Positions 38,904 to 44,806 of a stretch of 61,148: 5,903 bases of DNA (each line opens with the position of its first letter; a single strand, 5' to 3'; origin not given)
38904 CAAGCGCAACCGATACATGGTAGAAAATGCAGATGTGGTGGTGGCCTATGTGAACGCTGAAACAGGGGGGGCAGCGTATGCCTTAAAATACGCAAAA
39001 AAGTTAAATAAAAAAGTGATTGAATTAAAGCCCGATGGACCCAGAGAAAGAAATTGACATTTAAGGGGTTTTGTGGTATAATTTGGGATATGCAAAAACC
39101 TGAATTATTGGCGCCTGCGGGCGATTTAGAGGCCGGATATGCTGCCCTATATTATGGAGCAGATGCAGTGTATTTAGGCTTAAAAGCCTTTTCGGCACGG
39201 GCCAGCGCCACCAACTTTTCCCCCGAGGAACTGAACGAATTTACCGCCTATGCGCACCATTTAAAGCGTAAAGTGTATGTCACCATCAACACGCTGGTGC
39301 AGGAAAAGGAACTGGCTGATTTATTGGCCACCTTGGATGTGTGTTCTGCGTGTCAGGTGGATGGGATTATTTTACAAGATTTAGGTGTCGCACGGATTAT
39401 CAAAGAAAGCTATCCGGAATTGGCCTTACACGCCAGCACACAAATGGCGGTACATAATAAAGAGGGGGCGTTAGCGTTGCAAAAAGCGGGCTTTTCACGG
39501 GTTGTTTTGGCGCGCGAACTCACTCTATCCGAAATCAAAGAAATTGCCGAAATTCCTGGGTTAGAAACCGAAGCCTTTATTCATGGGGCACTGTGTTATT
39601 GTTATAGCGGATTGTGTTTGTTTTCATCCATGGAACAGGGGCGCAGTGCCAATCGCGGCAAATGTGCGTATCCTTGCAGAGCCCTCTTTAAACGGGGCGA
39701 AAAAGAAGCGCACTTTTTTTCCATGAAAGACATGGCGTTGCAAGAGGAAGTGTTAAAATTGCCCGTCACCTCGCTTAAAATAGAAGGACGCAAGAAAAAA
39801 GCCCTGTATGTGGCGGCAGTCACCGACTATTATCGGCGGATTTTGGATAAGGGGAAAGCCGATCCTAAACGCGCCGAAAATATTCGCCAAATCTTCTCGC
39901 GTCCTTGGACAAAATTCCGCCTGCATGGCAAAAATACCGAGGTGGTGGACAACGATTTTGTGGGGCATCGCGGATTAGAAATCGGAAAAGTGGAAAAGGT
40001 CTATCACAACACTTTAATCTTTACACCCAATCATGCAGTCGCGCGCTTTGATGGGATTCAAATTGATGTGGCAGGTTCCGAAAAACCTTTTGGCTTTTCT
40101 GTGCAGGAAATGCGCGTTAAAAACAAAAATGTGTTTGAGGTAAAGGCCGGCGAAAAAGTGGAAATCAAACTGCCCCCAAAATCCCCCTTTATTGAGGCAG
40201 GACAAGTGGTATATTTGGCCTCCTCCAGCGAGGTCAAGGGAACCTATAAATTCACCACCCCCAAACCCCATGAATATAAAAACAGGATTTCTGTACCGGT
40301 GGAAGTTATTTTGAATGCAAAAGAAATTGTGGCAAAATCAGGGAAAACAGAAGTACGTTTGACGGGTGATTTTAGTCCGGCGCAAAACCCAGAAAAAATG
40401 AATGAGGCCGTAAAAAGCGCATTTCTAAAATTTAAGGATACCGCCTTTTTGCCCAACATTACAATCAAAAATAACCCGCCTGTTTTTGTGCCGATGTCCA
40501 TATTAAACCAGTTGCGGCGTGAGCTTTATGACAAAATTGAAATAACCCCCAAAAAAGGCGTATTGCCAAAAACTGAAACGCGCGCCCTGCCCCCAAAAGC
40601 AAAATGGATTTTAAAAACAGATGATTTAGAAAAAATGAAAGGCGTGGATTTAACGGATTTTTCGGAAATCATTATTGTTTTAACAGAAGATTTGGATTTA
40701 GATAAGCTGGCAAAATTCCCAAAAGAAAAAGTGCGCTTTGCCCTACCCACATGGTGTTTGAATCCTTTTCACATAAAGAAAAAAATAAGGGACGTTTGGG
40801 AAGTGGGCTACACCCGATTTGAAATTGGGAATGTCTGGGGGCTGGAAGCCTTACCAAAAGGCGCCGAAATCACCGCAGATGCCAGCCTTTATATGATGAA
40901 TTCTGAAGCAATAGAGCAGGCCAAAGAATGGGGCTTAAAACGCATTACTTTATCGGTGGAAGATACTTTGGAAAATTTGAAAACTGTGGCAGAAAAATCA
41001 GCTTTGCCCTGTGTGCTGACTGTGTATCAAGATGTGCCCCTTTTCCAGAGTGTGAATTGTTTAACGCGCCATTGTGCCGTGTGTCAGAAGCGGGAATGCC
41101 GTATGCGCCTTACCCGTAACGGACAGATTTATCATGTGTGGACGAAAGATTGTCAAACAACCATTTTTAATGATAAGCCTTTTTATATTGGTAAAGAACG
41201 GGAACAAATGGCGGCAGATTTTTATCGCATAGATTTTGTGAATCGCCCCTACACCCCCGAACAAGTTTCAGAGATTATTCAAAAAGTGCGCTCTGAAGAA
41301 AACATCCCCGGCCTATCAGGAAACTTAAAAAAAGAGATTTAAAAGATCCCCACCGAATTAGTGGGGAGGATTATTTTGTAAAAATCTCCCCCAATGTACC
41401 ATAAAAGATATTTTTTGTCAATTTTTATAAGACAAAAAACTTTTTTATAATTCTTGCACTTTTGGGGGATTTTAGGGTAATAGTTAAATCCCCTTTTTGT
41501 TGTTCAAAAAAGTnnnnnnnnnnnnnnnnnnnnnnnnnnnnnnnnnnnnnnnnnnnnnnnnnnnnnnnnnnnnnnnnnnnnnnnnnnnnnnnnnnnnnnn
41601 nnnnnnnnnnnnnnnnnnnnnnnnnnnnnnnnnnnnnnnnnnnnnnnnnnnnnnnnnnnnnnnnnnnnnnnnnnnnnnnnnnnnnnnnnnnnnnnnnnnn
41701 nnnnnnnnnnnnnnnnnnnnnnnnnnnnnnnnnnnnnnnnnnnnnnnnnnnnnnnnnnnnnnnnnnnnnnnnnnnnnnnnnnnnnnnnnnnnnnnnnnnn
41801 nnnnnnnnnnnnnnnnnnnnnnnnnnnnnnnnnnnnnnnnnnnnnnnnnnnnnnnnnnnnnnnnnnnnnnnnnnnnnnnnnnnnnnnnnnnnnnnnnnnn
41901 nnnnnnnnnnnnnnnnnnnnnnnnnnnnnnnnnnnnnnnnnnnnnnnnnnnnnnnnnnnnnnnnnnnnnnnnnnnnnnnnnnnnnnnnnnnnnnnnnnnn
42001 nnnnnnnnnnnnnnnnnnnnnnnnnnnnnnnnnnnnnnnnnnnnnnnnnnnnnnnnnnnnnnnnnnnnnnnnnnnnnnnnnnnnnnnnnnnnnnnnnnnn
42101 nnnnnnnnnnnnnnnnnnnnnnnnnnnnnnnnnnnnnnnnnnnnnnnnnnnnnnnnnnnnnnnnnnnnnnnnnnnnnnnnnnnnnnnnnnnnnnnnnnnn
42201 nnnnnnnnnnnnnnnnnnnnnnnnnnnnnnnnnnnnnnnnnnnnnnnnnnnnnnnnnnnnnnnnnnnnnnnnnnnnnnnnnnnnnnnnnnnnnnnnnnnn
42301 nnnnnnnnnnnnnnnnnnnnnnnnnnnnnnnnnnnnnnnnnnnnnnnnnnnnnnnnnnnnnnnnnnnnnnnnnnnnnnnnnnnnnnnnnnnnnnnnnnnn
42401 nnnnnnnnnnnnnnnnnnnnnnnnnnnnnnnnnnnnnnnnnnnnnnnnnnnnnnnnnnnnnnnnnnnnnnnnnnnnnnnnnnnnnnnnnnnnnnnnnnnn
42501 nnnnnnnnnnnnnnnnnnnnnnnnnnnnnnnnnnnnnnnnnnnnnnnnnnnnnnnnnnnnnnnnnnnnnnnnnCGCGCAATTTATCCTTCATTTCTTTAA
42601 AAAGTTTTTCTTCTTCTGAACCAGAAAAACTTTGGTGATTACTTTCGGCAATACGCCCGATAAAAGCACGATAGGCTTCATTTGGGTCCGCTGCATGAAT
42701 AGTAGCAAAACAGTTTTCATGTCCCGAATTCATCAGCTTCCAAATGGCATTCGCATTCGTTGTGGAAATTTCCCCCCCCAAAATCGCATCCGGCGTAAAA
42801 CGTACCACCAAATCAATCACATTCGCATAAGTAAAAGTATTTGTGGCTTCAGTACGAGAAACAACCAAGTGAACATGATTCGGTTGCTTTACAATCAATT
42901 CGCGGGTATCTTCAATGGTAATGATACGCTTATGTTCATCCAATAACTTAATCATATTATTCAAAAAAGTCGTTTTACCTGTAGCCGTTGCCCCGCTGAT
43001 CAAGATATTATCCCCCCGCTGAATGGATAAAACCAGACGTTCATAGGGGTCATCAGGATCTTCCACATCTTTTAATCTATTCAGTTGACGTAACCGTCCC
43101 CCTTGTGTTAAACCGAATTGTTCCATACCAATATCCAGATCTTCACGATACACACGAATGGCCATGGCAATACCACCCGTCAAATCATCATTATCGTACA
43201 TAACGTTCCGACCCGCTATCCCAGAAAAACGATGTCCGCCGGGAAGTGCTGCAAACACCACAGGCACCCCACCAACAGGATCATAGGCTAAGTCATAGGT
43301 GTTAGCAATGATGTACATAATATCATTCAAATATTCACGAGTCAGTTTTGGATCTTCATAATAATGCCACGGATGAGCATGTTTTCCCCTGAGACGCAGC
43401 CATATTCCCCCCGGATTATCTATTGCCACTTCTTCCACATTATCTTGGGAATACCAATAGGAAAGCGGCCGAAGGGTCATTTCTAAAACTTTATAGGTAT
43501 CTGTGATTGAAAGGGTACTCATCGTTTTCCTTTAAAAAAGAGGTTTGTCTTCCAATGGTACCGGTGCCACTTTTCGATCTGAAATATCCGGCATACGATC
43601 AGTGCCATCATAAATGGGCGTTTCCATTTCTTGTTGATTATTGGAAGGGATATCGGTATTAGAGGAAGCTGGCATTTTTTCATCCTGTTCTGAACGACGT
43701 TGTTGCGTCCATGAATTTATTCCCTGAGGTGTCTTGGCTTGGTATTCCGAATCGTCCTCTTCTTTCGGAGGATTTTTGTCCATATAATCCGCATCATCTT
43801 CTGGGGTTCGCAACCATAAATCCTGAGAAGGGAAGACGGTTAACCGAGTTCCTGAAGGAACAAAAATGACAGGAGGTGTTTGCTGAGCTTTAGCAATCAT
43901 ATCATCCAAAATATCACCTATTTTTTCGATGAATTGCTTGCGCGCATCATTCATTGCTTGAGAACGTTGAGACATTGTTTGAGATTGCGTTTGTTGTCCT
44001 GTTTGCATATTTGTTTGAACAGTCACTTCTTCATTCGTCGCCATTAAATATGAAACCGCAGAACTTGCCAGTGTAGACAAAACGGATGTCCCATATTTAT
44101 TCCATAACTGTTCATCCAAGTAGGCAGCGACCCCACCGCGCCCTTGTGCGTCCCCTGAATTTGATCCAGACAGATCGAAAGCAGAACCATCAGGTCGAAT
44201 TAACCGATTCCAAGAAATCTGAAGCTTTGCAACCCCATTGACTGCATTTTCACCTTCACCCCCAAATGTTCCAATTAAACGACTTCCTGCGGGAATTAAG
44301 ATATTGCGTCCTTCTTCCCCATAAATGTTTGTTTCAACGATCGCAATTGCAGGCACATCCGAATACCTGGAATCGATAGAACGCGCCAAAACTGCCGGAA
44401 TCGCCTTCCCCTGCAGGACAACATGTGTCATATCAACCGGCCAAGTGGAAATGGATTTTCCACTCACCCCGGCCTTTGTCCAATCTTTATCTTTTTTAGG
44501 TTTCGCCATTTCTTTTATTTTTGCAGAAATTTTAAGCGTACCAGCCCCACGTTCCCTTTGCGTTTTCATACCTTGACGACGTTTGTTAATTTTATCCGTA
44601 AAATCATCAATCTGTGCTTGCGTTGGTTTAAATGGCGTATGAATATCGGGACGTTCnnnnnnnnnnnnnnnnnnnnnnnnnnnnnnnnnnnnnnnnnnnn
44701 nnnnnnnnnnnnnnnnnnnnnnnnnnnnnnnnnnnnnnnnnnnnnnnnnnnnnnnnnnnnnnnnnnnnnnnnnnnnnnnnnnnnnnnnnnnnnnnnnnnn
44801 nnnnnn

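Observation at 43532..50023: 2163-aa VirB10 with ~85 short Gly-Val-Asp-Gly repeats between the TM anchor and the TrbI core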

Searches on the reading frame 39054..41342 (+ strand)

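Call 6: search_protein_families(library=ncbifam, proteins=[window:39054-41342:+], max_evalue=0.01)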
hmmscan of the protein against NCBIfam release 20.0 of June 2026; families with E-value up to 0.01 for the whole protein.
window:39054-41342:+ (762 aa): 4 families
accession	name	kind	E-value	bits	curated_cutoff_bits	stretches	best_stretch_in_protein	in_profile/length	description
NF011996.0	PRK15452.1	equivalog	3.5e-58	197.5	534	2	13-216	2-206/449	prephenate-dependent tRNA uridine(34) hydroxylase TrhP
NF047963.1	quinone_UbiU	equivalog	1.2e-46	159.4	440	2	17-207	2-196/331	ubiquinone anaerobic biosynthesis protein UbiU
NF047965.1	quinone_UbiV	equivalog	1.8e-13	50.7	275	2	36-209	28-191/292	ubiquinone anaerobic biosynthesis protein UbiV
NF011991.0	PRK15447.1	equivalog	4.1e-13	49.4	283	2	36-209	29-197/302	U32 family peptidase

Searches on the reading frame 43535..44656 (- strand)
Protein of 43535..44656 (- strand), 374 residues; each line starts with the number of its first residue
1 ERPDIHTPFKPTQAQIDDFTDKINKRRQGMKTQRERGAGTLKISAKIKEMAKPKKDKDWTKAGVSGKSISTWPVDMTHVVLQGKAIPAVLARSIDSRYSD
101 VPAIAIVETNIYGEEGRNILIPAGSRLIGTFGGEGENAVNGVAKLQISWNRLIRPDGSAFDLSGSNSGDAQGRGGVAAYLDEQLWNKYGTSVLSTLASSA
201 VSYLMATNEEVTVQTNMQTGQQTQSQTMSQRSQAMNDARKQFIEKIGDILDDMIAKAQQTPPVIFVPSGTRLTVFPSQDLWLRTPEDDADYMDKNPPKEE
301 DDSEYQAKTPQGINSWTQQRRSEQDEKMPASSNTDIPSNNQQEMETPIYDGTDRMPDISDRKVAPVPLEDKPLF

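Call 72: search_protein_representatives(protein=window:43535-44656:-)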
Query: 374 residues. Proteins with E-value up to 0.001 (for the whole library): 6138; up to 1e-10: 1459; up to 1e-30: 103. The best 150 are listed.
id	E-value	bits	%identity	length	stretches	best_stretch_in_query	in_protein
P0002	1.4e-141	488.2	69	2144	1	1-374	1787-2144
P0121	2.2e-114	398.7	62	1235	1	7-374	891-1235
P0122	3.6e-114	398.0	57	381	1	2-374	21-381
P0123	5.6e-96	338.2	53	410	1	8-373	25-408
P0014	1.9e-85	303.5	51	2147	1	1-374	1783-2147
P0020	2.1e-85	303.4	48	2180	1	2-365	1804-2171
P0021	3.1e-78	279.8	47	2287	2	2-343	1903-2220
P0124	2.0e-77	277.1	55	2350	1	19-300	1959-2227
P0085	8.7e-76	271.8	48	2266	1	2-337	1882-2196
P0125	1.0e-74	268.3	54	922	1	19-295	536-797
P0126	2.9e-73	263.4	53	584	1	20-292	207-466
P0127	5.4e-73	262.6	50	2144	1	2-366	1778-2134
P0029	3.6e-72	259.9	47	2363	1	2-352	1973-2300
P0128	4.6e-70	252.9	43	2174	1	3-366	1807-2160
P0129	1.5e-69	251.3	48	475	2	39-342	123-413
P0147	1.5e-57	211.7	40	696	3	34-349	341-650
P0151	2.4e-56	207.8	45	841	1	40-290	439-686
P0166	2.6e-50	188.0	44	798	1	42-289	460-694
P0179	8.0e-43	163.3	43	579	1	47-293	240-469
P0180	3.5e-42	161.2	44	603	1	52-284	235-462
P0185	2.7e-37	145.1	35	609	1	11-289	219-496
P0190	6.1e-35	137.4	33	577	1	29-322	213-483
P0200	2.3e-33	132.2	38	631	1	27-294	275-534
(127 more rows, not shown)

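Call 74: list_cluster_members(proteins=[P0179, P0180, P0185, P0190, P0200, P0122, P0151, P0147, P0001])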
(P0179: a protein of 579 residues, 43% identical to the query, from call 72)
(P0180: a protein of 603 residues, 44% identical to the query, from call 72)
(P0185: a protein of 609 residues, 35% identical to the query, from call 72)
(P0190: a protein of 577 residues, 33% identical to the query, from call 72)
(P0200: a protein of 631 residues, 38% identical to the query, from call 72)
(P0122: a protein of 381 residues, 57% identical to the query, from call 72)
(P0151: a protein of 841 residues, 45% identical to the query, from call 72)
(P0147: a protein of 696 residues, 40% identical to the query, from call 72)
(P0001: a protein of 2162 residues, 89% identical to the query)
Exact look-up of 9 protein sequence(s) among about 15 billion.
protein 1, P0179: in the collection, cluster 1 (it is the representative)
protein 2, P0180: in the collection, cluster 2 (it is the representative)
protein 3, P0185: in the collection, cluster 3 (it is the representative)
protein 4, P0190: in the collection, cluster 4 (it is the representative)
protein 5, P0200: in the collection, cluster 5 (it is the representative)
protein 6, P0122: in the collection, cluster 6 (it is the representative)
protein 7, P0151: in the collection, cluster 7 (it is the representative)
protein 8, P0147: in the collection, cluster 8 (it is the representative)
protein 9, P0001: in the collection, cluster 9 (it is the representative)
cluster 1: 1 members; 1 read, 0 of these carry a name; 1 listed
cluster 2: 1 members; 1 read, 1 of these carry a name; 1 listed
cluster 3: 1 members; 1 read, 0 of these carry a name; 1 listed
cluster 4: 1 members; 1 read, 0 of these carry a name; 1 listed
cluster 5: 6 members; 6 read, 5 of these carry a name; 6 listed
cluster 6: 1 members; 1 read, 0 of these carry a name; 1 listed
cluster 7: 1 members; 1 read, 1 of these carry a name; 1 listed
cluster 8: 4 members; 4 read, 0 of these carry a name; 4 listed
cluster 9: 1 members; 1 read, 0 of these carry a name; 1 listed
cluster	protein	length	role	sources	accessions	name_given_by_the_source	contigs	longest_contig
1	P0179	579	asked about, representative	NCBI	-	-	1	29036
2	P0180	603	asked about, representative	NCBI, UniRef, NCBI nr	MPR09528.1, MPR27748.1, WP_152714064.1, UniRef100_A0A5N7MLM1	TrbI/VirB10 family protein [Microvirga tunisiensis] | TrbI/VirB10 family protein n=1 Tax=Microvirga tunisiensis TaxID=2108360 ...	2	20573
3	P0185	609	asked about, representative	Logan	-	-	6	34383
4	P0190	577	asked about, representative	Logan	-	-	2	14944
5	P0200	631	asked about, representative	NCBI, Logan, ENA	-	-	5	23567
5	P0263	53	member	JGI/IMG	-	hypothetical protein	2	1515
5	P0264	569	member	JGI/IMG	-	type IV secretory pathway VirB10-like protein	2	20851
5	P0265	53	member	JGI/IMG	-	hypothetical protein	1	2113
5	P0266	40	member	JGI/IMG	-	hypothetical protein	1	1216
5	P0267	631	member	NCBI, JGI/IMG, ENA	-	type IV secretory pathway VirB10-like protein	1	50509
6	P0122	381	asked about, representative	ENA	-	-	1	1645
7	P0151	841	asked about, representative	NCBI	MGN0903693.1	MAG: TrbI/VirB10 family protein, partial [Alphaproteobacteria bacterium]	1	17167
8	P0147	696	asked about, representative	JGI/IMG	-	-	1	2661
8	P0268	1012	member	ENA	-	-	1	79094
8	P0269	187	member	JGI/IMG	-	-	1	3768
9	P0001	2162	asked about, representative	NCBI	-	-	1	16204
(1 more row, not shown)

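Call 75: find_encoding_contigs(protein=P0122, flank=10000, max_places=2)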
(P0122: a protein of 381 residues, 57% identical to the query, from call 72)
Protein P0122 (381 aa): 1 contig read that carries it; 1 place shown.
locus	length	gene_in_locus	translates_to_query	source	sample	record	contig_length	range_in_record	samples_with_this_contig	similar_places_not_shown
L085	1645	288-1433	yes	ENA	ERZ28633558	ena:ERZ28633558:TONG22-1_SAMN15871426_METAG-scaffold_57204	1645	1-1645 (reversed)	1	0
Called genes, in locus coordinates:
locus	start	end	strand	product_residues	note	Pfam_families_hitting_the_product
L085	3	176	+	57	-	?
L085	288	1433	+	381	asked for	PF03743:TrbI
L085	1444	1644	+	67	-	?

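Call 80: search_protein_families(library=pfam, proteins=[P0179, P0180, P0185, P0190, P0200, P0151, P0147, P0166], max_evalue=0.1)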
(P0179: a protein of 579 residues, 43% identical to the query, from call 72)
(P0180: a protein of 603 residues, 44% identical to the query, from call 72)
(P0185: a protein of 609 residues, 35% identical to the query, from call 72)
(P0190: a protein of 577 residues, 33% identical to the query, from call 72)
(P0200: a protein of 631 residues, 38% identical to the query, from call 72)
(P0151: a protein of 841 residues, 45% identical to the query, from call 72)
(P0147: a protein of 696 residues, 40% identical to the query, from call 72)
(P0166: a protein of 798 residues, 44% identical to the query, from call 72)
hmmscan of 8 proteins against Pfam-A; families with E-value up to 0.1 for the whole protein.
P0179 (579 aa): 1 family
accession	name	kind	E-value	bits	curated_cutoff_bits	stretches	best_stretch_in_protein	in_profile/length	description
PF03743.19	TrbI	-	1.3e-36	126.7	35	1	272-458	2-188/188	Bacterial conjugation TrbI-like protein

P0180 (603 aa): 3 families
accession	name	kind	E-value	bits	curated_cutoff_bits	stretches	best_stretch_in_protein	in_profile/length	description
PF03743.19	TrbI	-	4e-36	125.1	35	1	261-460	2-188/188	Bacterial conjugation TrbI-like protein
PF22073.2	Cep192_D4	-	0.0054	17.4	35.5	1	123-179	59-110/112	Cep192 domain 4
PF23879.1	DUF7232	-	0.019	15.9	27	1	435-462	2-29/79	Family of unknown function (DUF7232)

P0185 (609 aa): 1 family
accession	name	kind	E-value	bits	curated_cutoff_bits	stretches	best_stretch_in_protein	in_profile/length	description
PF03743.19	TrbI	-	2.7e-33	115.9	35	1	287-488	2-188/188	Bacterial conjugation TrbI-like protein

P0190 (577 aa): 1 family
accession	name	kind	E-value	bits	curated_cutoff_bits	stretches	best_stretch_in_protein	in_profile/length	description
PF03743.19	TrbI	-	5.8e-34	118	35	1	257-443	2-187/188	Bacterial conjugation TrbI-like protein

P0200 (631 aa): 1 family
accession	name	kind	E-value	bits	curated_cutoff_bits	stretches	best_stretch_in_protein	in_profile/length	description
PF03743.19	TrbI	-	9.7e-32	110.8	35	1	325-521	2-187/188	Bacterial conjugation TrbI-like protein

P0151 (841 aa): 6 families
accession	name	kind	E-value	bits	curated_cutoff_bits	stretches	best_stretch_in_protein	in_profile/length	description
PF21785.3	Bflower_2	-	8.5e-39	132.3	38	5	144-226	20-96/112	5-fold beta-flower protein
PF03743.19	TrbI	-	5.2e-32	111.7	35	1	480-678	2-188/188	Bacterial conjugation TrbI-like protein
PF12396.14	DUF3659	-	3.2e-21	75.4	24.8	5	172-226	8-55/61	Protein of unknown function (DUF3659)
PF21784.3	Bflower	-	1.4e-16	61.4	25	1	162-224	4-61/116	4-fold beta flower protein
PF05593.20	RHS_repeat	-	3.6e-05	24.5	22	0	107-124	2-23/38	RHS Repeat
PF20606.3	DUF6799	-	0.048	13.9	26.8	0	321-336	27-42/63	Domain of unknown function (DUF6799)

P0147 (696 aa): 8 families
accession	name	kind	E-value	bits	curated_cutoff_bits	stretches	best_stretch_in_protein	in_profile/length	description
PF21785.3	Bflower_2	-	5.6e-38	129.7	38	5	166-231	34-91/112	5-fold beta-flower protein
PF03743.19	TrbI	-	6.4e-25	88.5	35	1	386-579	2-188/188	Bacterial conjugation TrbI-like protein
PF12396.14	DUF3659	-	3e-22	78.7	24.8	4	199-253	11-55/61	Protein of unknown function (DUF3659)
PF21784.3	Bflower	-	2.9e-08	34.5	25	0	158-216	8-66/116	4-fold beta flower protein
PF05593.20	RHS_repeat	-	4.5e-08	33.7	22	2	52-85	1-38/38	RHS Repeat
PF05239.21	PRC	-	0.015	15.7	21.2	0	109-145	11-46/78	PRC-barrel domain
PF23458.2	DUF7130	-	0.023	15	35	0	164-180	2-18/89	Domain of unknown function (DUF7130)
PF25455.1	Beta-barrel_CAF17_C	-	0.036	14.2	25.7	0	138-162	12-36/70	CAF17, C-terminal beta-barrel domain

P0166 (798 aa): 9 families
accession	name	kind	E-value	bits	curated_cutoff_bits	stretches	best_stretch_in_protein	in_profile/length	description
PF03743.19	TrbI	-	9.7e-34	117.3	35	1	497-687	2-188/188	Bacterial conjugation TrbI-like protein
PF21785.3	Bflower_2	-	3.5e-25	88.5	38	5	132-210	24-98/112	5-fold beta-flower protein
PF12396.14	DUF3659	-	3.9e-16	59.1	24.8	2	237-278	7-54/61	Protein of unknown function (DUF3659)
PF21784.3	Bflower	-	5.3e-10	40.1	25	2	181-255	4-63/116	4-fold beta flower protein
PF05593.20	RHS_repeat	-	0.00023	21.9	22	0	245-260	1-16/38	RHS Repeat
PF05239.21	PRC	-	0.0069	16.8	21.2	0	5-42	13-48/78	PRC-barrel domain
PF07661.19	MORN_2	-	0.0075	16.8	29.6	0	245-255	8-18/22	MORN repeat variant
PF20606.3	DUF6799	-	0.021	15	26.8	0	138-168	34-62/63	Domain of unknown function (DUF6799)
PF12894.13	ANAPC4_WD40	-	0.098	13.3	22.9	0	176-197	41-62/91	Anaphase-promoting complex subunit 4 WD40 domain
